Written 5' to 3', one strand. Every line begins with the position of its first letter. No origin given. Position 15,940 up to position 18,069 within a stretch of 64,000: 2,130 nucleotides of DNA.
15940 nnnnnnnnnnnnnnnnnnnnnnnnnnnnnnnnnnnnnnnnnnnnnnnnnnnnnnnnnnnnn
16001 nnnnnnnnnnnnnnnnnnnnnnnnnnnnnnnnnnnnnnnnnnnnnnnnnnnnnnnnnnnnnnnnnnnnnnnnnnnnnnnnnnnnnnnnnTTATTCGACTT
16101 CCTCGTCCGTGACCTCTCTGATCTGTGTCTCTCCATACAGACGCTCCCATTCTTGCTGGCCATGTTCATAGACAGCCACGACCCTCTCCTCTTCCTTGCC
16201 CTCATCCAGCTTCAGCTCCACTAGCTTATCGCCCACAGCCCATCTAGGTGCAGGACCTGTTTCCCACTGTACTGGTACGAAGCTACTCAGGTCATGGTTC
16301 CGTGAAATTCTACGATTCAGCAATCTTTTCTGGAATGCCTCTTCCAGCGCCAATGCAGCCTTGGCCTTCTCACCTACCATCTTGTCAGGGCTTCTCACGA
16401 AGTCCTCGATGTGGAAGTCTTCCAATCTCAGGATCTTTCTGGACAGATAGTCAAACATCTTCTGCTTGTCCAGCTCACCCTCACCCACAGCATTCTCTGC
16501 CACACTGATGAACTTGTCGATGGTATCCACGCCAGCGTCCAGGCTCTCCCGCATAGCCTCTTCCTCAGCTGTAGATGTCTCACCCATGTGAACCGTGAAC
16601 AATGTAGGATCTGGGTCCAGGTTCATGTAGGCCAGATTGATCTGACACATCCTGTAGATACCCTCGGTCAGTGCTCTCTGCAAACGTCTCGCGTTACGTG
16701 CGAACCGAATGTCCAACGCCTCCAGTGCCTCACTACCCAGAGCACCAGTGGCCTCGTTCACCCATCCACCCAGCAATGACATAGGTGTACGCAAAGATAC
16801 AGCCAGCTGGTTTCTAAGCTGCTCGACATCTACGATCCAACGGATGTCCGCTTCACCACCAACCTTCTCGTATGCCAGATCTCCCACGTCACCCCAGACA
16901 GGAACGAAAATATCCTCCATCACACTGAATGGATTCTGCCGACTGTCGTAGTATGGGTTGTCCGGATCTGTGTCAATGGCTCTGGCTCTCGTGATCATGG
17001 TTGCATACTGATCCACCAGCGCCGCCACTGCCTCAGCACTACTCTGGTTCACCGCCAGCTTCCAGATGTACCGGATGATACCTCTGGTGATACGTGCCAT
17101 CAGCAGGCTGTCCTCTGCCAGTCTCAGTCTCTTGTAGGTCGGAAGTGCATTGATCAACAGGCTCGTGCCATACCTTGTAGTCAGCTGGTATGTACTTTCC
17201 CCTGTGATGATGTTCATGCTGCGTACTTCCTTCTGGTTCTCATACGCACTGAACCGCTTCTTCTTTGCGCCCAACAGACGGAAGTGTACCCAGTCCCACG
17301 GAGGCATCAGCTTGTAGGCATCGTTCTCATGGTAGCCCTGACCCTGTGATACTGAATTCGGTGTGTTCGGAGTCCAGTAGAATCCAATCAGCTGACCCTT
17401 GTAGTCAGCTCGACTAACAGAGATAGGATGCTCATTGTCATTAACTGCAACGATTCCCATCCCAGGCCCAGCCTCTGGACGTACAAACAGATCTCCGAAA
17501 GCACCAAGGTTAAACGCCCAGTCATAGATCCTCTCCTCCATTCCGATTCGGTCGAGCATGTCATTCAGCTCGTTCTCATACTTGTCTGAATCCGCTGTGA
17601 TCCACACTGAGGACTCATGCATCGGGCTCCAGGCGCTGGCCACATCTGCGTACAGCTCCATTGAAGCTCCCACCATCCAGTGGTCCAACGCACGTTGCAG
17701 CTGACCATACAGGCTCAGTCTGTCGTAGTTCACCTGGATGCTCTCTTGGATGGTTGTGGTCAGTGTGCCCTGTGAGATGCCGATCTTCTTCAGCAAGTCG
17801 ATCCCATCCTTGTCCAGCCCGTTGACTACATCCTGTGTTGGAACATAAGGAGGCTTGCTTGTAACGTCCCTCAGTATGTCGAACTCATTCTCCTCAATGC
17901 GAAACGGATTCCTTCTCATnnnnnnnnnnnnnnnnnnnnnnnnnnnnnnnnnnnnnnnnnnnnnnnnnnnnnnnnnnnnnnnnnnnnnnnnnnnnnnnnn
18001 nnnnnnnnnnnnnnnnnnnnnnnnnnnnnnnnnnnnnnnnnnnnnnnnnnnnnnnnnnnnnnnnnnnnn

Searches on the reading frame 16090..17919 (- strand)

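Call 69: search_protein_families(library=phrogs, proteins=[window:16090-17919:-], max_evalue=0.00001)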
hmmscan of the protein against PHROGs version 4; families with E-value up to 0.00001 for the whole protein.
window:16090-17919:- (609 aa): 2 families
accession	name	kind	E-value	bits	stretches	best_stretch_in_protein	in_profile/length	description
phrog_1497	-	head and packaging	6.3e-21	75.8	1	43-431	41-429/549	portal protein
phrog_213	-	head and packaging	5.2e-16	59.3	1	223-431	210-417/528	portal protein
